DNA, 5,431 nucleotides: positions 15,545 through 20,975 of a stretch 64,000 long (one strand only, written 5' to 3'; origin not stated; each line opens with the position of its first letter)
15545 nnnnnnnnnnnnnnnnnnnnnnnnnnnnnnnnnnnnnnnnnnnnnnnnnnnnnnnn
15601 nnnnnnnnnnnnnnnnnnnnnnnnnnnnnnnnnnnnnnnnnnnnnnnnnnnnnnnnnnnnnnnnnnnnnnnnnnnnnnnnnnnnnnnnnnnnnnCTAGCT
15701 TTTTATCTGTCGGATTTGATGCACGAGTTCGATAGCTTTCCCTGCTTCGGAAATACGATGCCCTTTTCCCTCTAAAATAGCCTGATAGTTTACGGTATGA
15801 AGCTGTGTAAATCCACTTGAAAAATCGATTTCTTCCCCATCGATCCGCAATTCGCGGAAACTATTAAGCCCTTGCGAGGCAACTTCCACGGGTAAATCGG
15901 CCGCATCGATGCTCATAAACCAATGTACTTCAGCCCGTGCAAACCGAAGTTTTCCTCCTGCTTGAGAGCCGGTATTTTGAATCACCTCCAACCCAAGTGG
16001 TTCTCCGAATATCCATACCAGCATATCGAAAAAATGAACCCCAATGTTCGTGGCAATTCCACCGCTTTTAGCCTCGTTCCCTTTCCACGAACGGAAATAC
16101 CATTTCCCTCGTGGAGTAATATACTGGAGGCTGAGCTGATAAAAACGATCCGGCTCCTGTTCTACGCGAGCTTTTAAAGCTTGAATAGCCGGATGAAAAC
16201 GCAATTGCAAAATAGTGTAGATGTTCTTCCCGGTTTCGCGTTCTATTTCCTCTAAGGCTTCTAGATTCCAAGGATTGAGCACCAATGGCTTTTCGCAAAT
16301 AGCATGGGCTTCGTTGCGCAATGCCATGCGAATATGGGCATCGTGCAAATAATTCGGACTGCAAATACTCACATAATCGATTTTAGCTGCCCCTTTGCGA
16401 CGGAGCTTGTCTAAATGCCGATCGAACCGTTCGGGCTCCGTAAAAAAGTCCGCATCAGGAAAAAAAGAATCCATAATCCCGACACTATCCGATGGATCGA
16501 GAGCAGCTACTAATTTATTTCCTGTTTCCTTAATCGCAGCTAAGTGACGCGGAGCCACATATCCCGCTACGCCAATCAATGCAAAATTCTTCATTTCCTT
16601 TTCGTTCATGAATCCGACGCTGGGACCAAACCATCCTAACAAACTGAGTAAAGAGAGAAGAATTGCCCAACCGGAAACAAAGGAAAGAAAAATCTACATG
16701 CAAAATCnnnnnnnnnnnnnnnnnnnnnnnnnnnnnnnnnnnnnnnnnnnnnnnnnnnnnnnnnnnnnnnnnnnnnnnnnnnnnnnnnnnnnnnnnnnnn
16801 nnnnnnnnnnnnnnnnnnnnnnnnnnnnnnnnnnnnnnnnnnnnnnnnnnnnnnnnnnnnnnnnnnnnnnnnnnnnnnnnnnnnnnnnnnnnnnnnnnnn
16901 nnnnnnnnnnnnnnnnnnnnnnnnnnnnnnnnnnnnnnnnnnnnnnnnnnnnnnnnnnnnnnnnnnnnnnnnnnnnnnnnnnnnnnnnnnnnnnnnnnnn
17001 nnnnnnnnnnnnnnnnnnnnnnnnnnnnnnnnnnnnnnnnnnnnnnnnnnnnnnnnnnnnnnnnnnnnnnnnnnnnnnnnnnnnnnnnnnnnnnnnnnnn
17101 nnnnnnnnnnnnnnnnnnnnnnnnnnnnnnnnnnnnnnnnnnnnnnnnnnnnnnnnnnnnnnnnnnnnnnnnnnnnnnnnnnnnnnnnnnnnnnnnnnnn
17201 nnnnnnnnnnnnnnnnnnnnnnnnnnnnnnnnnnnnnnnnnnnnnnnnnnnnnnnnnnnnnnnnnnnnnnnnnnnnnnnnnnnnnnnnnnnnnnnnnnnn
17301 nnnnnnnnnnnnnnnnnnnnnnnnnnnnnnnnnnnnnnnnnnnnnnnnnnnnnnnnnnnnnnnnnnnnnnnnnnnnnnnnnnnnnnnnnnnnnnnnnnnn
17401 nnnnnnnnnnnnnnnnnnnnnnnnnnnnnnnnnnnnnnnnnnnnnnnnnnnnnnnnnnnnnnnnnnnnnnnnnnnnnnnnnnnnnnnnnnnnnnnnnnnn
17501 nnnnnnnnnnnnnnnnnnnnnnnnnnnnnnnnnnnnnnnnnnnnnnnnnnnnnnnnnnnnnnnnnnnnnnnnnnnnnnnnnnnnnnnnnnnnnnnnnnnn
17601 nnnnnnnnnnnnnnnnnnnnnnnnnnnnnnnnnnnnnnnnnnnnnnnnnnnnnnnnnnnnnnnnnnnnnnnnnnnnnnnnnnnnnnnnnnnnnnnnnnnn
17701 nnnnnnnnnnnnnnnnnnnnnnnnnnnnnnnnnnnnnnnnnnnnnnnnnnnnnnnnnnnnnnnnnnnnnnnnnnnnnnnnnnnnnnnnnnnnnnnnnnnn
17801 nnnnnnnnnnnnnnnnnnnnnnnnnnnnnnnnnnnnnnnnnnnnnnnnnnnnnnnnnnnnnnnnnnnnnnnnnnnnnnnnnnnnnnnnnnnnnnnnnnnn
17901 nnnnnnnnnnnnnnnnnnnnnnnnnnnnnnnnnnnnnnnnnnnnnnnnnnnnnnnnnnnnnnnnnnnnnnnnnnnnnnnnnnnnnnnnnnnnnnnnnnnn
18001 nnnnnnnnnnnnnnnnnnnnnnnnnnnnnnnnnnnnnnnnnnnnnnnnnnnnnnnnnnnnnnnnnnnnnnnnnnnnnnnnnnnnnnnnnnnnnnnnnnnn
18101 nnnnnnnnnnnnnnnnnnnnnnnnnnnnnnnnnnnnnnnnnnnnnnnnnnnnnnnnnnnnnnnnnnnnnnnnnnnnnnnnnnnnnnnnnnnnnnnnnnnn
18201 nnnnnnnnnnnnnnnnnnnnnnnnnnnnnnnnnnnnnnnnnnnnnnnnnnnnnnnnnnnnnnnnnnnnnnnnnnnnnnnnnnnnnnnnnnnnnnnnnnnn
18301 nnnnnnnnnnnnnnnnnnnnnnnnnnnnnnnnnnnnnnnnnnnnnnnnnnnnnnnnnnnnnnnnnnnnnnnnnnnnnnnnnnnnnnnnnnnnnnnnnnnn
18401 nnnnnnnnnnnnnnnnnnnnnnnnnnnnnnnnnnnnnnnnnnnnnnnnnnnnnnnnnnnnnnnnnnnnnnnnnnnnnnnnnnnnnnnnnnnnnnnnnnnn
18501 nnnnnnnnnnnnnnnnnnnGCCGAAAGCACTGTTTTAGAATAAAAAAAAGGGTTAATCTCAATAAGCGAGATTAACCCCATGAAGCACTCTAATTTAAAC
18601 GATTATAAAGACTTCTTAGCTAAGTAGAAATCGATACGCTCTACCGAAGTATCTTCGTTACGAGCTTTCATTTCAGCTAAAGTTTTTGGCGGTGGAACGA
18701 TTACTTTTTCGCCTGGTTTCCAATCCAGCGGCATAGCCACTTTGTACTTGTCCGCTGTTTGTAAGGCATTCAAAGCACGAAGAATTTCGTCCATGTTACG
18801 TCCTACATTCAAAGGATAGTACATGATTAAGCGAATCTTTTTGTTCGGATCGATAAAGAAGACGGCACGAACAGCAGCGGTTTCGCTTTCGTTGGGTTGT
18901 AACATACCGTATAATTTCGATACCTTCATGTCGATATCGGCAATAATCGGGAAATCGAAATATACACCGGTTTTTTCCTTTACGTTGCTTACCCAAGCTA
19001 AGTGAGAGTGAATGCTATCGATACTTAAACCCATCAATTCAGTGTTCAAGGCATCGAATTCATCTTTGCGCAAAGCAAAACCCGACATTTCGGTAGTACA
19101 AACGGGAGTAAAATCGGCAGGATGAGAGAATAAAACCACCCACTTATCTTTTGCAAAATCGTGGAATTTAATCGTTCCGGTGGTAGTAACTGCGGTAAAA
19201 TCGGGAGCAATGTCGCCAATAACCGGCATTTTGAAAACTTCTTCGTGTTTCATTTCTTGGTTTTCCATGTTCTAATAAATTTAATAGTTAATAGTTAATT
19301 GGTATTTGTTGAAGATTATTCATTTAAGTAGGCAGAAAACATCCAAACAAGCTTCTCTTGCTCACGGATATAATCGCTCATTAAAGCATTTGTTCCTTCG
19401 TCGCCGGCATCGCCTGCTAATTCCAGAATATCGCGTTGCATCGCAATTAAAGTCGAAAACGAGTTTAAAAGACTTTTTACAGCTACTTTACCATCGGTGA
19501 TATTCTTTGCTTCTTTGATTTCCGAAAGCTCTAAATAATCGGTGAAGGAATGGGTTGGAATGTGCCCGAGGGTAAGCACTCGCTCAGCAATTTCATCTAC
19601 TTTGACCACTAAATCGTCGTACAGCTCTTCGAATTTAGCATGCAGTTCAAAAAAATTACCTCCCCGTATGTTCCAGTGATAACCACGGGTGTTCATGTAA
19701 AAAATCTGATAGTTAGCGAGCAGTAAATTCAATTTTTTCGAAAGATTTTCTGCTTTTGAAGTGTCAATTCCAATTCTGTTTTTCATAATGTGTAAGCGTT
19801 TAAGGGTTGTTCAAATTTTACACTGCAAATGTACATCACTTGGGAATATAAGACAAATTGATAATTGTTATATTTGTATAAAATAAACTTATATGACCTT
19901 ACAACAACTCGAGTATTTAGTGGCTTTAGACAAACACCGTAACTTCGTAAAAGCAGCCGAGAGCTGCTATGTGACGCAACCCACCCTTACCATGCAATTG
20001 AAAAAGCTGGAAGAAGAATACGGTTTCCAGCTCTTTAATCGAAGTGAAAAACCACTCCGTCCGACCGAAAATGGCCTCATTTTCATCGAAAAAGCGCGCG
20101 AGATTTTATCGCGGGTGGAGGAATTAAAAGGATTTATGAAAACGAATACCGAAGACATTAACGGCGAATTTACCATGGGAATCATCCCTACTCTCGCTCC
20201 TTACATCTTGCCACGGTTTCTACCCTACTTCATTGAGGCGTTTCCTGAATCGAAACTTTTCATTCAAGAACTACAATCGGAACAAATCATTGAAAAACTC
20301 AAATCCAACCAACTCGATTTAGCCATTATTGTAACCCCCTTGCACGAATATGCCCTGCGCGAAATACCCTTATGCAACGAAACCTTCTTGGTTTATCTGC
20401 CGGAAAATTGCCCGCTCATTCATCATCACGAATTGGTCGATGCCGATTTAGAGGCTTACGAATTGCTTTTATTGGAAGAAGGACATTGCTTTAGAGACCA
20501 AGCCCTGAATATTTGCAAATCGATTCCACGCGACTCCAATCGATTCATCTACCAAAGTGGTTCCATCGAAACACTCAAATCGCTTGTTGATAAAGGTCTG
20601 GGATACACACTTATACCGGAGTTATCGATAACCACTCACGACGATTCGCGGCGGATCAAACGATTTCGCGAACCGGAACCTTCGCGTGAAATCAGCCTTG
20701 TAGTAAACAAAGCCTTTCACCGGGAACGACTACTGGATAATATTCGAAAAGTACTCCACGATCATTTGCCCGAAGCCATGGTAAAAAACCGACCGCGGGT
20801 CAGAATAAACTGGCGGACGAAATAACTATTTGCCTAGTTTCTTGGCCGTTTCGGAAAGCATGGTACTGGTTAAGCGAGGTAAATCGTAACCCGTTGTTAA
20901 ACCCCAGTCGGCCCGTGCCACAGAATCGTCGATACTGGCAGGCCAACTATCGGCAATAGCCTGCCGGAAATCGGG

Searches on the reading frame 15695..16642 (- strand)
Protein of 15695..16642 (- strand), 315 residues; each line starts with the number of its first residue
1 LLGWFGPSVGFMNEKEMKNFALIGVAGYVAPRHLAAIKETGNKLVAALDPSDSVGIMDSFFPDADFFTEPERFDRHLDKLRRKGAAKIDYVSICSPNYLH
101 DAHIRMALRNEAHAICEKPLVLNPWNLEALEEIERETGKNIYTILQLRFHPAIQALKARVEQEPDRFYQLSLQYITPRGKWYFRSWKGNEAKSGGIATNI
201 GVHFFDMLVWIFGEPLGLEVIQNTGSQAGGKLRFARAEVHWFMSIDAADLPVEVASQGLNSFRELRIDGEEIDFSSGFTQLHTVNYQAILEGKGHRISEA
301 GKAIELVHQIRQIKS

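Call 12: search_protein_families(library=pfam, proteins=[window:15695-16642:-])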
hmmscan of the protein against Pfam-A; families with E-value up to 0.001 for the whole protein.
window:15695-16642:- (315 aa): 3 families
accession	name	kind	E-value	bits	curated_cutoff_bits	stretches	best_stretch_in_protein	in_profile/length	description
PF01408.29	GFO_IDH_MocA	-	6.5e-17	62.8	24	1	19-140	2-115/120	Oxidoreductase family, NAD-binding Rossmann fold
PF02894.22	GFO_IDH_MocA_C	-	4.5e-11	43.4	22.9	1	173-215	19-61/218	Oxidoreductase family, C-terminal alpha/beta domain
PF22725.1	GFO_IDH_MocA_C3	-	5.8e-07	30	27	1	169-216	18-66/124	GFO/IDH/MocA C-terminal domain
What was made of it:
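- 15695..16642 (-): Convergent gene wbpB (UDP-N-acetyl-2-amino-2-deoxyglucuronate dehydrogenase). Its stop lies 58 nt from the T8 tail. Pfam GFO_IDH_MocA (call 12).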

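Call 15: find_related_loci(query=window:15698-16594:-, collection=genome_contigs, flank=4000)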
Query window:15698-16594:- (299 aa) in genome_contigs; peptide patterns used: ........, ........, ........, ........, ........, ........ (x = any residue, [..] = any of these).
599 stretches matched a pattern (row limit reached: there are more); 577 encode a relative of the query (tblastn E <= 1e-3); the best 80 are kept; 80 distinct loci.
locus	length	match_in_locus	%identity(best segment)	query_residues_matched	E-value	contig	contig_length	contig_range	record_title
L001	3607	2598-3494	68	1-298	2e-145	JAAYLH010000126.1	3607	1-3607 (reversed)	MAG: Bacteroidales bacterium isolate AS15tlH2ME_224 150772_AS15, whole genome shotgun sequence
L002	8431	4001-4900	67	1-299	2e-137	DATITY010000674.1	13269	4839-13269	MAG TPA_asm: Draconibacterium sp. isolate SMAG_U15967 k141_47067, whole genome shotgun sequence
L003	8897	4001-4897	66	1-298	2e-137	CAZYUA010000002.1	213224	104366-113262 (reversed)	MAG TPA_asm: uncultured Prolixibacteraceae bacterium isolate SRP192927_co7_345 genome assembly, contig: NODE_29_length_2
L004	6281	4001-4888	66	1-295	7e-137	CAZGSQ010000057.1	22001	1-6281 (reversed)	MAG TPA_asm: uncultured Tangfeifania sp. isolate binchicken_co2_199 genome assembly, contig: NODE_1533_length_22001_cov_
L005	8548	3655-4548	67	2-298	6e-136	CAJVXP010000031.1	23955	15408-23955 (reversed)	MAG TPA_asm: uncultured Bacteroidetes bacterium isolate DRR093003_bin.6_MetaBAT_v2.12.1_MAG genome assembly, contig: NOD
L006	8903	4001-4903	65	1-299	3e-135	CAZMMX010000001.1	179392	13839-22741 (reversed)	MAG TPA_asm: uncultured Prolixibacteraceae bacterium isolate SRP294416_co1_72 genome assembly, contig: NODE_37_length_17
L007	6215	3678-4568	66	2-296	7e-135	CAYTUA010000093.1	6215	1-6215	MAG TPA_asm: uncultured Lentimicrobiaceae bacterium isolate SRP067234_co1_245 genome assembly, contig: k99_596178, whole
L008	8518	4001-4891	65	1-296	9e-134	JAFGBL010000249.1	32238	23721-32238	MAG: Bacteroidales bacterium isolate Zod_Metabat.1032 k87_11379677, whole genome shotgun sequence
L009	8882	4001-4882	64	3-295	1e-133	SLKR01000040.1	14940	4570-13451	MAG: Bacteroidales bacterium isolate CSSed165cm_279 CSSed16-5cm-12108, whole genome shotgun sequence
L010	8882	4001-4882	66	3-295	7e-133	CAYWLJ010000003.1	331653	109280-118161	MAG TPA_asm: uncultured Lentimicrobiaceae bacterium isolate binchicken_co37_19 genome assembly, contig: NODE_6_length_33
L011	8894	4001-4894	65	3-298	4e-132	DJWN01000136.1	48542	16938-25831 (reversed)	MAG TPA_asm: Bacteroidales bacterium UBA6229 UBA6229_contig_12098, whole genome shotgun sequence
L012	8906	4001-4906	64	3-296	9e-132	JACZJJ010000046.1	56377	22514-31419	MAG: Bacteroidales bacterium isolate MAG16 bacteroidetes_2_contig_388253, whole genome shotgun sequence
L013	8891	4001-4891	64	1-296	4e-131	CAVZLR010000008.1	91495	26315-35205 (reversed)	MAG: Marinilabiliales bacterium isolate MFD03804.bin.1.66 genome assembly, contig: contig_50737, whole genome shotgun se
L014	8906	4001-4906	65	1-295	6e-131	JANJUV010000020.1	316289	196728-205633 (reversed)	MAG: Bacteroidales bacterium isolate RXS2_metabat.bin.32 RXS2_k141_110182, whole genome shotgun sequence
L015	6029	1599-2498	65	1-298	1e-130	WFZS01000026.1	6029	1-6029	MAG: Bacteroidales bacterium isolate S143_28 k151_154198, whole genome shotgun sequence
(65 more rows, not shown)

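Call 17: find_homologous_proteins(query=window:15698-16594:-, max_evalue=1e-60)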
Query window:15698-16594:- (299 aa): 8000 proteins with E <= 1e-60 among 8000 candidates; the best 120 are listed.
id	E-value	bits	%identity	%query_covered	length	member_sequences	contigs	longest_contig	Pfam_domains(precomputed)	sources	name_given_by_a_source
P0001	1.7e-198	676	99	100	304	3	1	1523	PF01408.29,PF22725.2,PF02894.23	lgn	-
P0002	2.3e-136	472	68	100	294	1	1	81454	PF01408.29,PF22725.2,PF02894.23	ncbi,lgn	-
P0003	4.1e-136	471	68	100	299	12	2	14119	PF01408.29,PF22725.2,PF02894.23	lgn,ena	-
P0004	5.4e-136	471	68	99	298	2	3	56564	PF01408.29,PF22725.2,PF02894.23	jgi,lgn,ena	-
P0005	7.8e-136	470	68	99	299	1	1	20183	PF01408.29,PF22725.2,PF02894.23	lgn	-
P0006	5.6e-135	468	68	99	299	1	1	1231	PF01408.29,PF22725.2,PF02894.23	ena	-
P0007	1.6e-134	466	68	99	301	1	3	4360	PF01408.29,PF22725.2,PF02894.23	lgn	-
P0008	2.1e-134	466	68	99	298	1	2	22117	PF01408.29,PF22725.2,PF02894.23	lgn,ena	-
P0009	3.0e-134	465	68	99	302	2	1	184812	PF01408.29,PF22725.2,PF02894.23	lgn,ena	-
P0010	3.6e-134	465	68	100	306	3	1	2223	PF01408.29,PF22725.2,PF02894.23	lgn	-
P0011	4.6e-134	465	67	99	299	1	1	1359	PF01408.29,PF22725.2,PF02894.23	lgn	-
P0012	4.9e-134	464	67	100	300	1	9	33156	PF01408.29,PF22725.2,PF02894.23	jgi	jgi:UDP-N-acetyl-2-amino-2-deoxyglucuronate dehydrogenase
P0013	5.7e-134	464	68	99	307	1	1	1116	PF01408.29,PF22725.2,PF02894.23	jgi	jgi:UDP-N-acetyl-2-amino-2-deoxyglucuronate dehydrogenase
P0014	7.9e-134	464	67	100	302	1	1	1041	PF01408.29,PF22725.2,PF02894.23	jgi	jgi:UDP-N-acetyl-2-amino-2-deoxyglucuronate dehydrogenase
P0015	8.0e-134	464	68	99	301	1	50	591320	PF01408.29,PF22725.2,PF02894.23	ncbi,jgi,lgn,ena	jgi:UDP-N-acetyl-2-amino-2-deoxyglucuronate dehydrogenase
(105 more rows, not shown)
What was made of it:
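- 15695..16642 (-): JGI names of homologues (call 17).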

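Call 18: find_encoding_contigs(protein=P0001, flank=3000, max_places=10)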
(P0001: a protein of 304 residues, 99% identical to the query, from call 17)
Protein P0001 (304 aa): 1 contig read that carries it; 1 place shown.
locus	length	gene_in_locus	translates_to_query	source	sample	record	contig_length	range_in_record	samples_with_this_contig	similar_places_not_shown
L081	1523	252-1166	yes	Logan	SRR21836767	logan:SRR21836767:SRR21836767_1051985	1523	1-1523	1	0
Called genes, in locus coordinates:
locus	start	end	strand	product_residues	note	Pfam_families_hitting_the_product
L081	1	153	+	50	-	?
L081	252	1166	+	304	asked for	PF01408:GFO_IDH_MocA, PF22725:GFO_IDH_MocA_C3 (weak), PF02894:GFO_IDH_MocA_C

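Call 61: list_cluster_members(proteins=[P0001, P0121])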
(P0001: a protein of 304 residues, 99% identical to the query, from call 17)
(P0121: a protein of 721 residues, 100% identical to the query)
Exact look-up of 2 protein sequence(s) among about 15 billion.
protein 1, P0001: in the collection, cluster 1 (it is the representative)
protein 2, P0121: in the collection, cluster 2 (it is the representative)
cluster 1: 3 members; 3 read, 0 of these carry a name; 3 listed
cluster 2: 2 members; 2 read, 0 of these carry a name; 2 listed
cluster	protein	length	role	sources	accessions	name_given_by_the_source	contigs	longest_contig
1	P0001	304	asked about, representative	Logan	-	-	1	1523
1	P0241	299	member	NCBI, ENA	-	-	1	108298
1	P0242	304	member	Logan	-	-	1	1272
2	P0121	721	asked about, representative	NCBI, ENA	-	-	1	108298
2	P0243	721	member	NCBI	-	-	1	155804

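Call 62: find_encoding_contigs(protein=P0243, flank=10000, max_places=5)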
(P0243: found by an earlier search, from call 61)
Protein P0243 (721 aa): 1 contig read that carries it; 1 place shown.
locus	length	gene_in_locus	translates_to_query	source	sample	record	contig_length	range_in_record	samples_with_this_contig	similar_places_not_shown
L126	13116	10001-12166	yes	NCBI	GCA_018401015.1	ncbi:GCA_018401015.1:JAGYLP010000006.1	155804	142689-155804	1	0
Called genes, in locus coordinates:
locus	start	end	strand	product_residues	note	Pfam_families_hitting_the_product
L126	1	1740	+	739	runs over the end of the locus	PF07715:Plug, PF00593:TonB_dep_Rec_b-barrel, PF14905:OMP_b-brl_3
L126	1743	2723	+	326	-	PF14064:HmuY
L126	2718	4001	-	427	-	PF00919:UPF0004, PF04055:Radical_SAM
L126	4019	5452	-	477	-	PF00919:UPF0004, PF04055:Radical_SAM, PF01938:TRAM (weak)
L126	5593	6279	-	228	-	PF00970:FAD_binding_6, PF00175:NAD_binding_1 (weak)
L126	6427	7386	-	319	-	PF18962:Por_Secre_tail (faint)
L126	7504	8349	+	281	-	-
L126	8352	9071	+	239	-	PF01209:Ubie_methyltran, PF13489:Methyltransf_23, PF06325:PrmA (weak), PF13847:Methyltransf_31, PF08241:Methyltransf_11, PF08242:Methyltransf_12, PF13649:Methyltransf_25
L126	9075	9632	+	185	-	PF02674:Colicin_V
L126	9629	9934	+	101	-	-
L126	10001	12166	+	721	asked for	PF10459:Peptidase_S46, PF13365:Trypsin_2 (faint)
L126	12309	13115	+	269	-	?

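Call 63: find_encoding_contigs(protein=P0242, flank=3000, max_places=5)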
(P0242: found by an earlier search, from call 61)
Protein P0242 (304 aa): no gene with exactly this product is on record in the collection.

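Call 69: find_encoding_contigs(protein=P0241, flank=2000, max_places=3)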
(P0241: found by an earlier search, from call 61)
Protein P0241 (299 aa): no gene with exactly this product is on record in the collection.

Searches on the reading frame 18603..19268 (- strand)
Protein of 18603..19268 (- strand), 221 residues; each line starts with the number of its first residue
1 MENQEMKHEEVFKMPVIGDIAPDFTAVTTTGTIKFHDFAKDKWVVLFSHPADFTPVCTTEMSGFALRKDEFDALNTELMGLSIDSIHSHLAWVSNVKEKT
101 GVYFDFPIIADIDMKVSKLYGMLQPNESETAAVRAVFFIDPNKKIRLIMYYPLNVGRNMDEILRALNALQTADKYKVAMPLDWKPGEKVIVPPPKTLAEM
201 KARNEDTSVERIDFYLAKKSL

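Call 12: search_protein_families(library=pfam, proteins=[window:18603-19268:-])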
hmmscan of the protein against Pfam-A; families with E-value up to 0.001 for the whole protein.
window:18603-19268:- (221 aa): 3 families
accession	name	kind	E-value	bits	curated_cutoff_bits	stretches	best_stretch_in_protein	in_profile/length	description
PF00578.27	AhpC-TSA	-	3.5e-33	114.6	26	1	17-147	1-123/124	AhpC/TSA family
PF08534.16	Redoxin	-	5.4e-13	49.4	26.6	1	18-147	3-130/148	Redoxin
PF10417.14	1-cysPrx_C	-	2.3e-11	43.9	21.1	1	168-202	1-36/41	C-terminal domain of 1-Cys peroxiredoxin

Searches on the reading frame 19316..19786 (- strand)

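Call 77: search_protein_families(library=pfam, proteins=[window:19316-19786:-])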
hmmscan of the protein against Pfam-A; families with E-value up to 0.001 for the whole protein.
window:19316-19786:- (156 aa): 1 family
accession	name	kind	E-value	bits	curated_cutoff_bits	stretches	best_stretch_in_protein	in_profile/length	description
PF00210.30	Ferritin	-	7.1e-26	91.3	24.5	1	17-155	2-137/142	Ferritin-like domain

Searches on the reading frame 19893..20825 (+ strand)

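Call 77: search_protein_families(library=pfam, proteins=[window:19893-20825:+])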
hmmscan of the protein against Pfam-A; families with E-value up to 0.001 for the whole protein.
window:19893-20825:+ (310 aa): 2 families
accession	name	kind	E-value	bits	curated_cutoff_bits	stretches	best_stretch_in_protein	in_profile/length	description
PF03466.25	LysR_substrate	-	3.8e-37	128.1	28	1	89-292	4-208/209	LysR substrate binding domain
PF00126.33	HTH_1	-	1.2e-19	70.5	26.6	1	3-61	1-59/60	Bacterial regulatory helix-turn-helix protein, lysR family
